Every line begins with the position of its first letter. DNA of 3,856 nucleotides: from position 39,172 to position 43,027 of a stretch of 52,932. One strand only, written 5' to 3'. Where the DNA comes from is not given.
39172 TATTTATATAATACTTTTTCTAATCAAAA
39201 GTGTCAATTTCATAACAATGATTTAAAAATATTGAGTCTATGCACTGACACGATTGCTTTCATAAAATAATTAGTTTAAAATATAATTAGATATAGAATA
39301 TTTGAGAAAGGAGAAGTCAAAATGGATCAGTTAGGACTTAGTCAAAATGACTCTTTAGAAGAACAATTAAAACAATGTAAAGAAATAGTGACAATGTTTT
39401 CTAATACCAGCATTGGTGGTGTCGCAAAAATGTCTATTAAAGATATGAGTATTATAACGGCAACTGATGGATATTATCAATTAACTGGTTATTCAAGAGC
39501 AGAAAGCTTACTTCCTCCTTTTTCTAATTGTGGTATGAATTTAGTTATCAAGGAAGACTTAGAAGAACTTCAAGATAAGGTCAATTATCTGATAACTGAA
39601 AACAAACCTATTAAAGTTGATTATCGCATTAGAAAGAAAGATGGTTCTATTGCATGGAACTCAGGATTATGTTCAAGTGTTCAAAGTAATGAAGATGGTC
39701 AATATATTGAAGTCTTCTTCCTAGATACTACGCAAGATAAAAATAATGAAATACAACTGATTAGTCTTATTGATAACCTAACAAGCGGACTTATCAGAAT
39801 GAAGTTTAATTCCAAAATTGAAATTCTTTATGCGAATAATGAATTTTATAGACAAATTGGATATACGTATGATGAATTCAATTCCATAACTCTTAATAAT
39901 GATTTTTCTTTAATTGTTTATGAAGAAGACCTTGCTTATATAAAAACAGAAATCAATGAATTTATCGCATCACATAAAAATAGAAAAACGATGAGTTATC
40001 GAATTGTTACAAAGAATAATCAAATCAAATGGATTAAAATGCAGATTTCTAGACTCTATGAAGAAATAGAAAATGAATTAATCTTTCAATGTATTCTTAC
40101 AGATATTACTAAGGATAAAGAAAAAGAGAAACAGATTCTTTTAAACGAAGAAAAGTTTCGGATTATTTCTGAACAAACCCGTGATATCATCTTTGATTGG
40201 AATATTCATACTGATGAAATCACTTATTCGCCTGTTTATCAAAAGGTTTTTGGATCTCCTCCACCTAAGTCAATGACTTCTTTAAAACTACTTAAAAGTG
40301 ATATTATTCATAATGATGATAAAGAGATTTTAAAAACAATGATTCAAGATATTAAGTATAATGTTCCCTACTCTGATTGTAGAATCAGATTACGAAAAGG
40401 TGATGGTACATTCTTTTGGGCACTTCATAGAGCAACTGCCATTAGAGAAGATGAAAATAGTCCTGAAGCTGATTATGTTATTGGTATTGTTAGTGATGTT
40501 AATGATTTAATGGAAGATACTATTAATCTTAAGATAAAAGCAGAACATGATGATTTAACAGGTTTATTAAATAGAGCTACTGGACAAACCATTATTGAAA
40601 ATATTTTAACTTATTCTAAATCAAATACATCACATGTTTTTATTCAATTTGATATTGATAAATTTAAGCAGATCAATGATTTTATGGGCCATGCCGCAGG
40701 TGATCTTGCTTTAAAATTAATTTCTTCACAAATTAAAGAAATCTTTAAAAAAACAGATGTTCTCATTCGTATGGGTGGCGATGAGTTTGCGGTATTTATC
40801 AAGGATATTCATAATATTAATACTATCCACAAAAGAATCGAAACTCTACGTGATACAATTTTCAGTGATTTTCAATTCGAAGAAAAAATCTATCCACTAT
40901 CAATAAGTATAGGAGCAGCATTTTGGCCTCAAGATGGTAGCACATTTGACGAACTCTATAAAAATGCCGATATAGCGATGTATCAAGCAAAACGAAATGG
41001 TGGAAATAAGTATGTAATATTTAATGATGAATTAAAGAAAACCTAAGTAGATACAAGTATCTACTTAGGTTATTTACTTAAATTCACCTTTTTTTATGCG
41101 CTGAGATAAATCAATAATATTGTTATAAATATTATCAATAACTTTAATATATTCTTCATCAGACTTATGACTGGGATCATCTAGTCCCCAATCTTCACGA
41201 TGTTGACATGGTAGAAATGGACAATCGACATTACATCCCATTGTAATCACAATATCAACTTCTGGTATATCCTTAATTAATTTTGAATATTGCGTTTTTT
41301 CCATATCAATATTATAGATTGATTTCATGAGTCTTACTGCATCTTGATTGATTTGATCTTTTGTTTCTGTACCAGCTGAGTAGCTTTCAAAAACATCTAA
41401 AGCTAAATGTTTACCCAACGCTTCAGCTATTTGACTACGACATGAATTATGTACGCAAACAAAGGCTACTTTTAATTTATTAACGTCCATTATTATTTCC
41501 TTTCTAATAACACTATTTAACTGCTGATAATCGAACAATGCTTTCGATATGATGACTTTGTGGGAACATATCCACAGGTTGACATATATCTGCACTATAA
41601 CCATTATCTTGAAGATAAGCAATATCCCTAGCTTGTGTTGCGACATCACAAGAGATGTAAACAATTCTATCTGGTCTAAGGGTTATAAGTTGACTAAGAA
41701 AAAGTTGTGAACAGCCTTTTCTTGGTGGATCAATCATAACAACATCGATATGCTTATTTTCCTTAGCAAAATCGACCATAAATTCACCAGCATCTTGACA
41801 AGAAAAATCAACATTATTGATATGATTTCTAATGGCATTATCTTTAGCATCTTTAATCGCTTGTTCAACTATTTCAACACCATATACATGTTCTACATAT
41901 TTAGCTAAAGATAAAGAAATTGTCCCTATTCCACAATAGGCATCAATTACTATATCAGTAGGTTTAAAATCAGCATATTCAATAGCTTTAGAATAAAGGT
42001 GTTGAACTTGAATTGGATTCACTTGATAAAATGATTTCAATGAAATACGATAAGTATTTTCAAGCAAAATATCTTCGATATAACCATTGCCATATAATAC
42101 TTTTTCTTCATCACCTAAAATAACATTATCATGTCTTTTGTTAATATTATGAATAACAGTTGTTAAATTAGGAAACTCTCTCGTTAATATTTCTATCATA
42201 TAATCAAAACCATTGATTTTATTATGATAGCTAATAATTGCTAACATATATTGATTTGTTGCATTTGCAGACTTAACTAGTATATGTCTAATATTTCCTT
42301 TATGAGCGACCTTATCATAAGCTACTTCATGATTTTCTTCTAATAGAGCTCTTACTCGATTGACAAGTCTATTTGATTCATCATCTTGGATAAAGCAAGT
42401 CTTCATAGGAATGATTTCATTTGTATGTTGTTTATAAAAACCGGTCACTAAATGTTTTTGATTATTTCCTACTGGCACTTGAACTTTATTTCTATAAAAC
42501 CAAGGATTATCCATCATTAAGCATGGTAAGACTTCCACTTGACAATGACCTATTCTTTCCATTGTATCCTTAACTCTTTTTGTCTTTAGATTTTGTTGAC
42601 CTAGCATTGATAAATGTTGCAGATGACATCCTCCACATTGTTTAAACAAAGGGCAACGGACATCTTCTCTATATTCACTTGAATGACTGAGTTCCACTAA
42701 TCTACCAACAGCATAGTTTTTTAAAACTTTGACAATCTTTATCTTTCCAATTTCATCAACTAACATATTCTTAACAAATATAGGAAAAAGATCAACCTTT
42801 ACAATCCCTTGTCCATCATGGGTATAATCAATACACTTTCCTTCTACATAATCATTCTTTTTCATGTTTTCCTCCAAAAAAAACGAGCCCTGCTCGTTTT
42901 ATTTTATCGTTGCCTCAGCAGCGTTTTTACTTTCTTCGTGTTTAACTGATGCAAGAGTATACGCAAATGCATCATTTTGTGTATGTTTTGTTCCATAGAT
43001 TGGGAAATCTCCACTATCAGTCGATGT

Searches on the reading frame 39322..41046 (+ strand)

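Call 51: search_protein_families(library=pfam, proteins=[window:39322-41046:+], max_evalue=0.00001)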
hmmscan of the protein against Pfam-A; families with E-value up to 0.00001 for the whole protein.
window:39322-41046:+ (574 aa): 4 families
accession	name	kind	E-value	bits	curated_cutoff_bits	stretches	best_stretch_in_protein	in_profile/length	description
PF00990.26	GGDEF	-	5.9e-39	133.9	23.8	1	407-563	1-161/161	Diguanylate cyclase, GGDEF domain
PF08447.18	PAS_3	-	9.8e-28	96.7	25.6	2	44-129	1-83/89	PAS fold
PF13426.13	PAS_9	-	1.2e-14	54.9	27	1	167-264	12-103/103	PAS domain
PF00989.32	PAS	-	7.9e-11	42.4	22.6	0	279-392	3-112/113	PAS fold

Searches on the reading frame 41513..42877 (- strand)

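Call 45: search_protein_families(library=ncbifam, proteins=[window:41513-42877:-])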
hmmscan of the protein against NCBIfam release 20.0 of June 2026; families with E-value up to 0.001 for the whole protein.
window:41513-42877:- (454 aa): 24 families
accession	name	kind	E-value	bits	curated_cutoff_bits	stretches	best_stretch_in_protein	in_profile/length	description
TIGR00479.1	rumA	equivalog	3.6e-132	441.3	183.55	1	19-445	2-432/432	23S rRNA (uracil(1939)-C(5))-methyltransferase RlmD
NF009639.0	PRK13168.1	equivalog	1.3e-78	264.9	458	1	16-450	22-443/446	23S rRNA (uracil(1939)-C(5))-methyltransferase RlmD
NF002910.0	PRK03522.2-3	equivalog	3.4e-47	161.3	558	1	74-451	2-381/383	23S rRNA (uracil(747)-C(5))-methyltransferase RlmC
NF002909.0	PRK03522.2-1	equivalog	9.8e-45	153.3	553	1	79-450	9-371/374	23S rRNA (uracil(747)-C(5))-methyltransferase RlmC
TIGR02085.1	meth_trns_rumB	equivalog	2.4e-43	148.6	429.5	1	79-450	8-372/374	23S rRNA (uracil(747)-C(5))-methyltransferase RlmC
NF002913.0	PRK03522.2-6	equivalog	8.2e-25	87.9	537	2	155-347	23-216/342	23S rRNA (uracil(747)-C(5))-methyltransferase RlmC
TIGR02143.1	trmA_only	equivalog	1.9e-19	69.9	334.65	1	98-451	9-350/352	tRNA (uridine(54)-C5)-methyltransferase TrmA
NF053718.1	23SC1962Mtase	equivalog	1.3e-10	40.6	575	1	310-386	214-290/383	23S rRNA (cytosine(1962)-C(5))-methyltransferase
TIGR03534.1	RF_mod_PrmC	equivalog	2.4e-09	37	199.1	1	296-385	78-165/253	peptide chain release factor N(5)-glutamine methyltransferase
NF011529.0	PRK14968.1-3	equivalog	9.2e-09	35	162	1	301-363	29-91/198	putative methyltransferase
TIGR01983.1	UbiG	equivalog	3.3e-08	33.1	102.95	1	281-381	20-121/228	bifunctional 2-polyprenyl-6-hydroxyphenol methylase/3-demethylubiquinol 3-O-methyltransferase UbiG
NF011494.0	PRK14902.1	equivalog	3.7e-07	29.3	319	1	268-388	211-332/444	16S rRNA (cytosine(967)-C(5))-methyltransferase RsmB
TIGR02021.1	BchM-ChlM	equivalog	1e-06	28.3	158.9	1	310-364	58-113/218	magnesium protoporphyrin IX methyltransferase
NF053511.1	tRNA_U34_MnmM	equivalog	6.8e-06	25.8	135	1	301-373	12-87/183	tRNA 5-(aminomethyl)-2-thiouridylate-methyltransferase MnmM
TIGR02469.1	CbiT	equivalog_domain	7.1e-06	26.3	78.3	1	299-399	12-111/124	precorrin-6Y C5,15-methyltransferase (decarboxylating) subunit CbiT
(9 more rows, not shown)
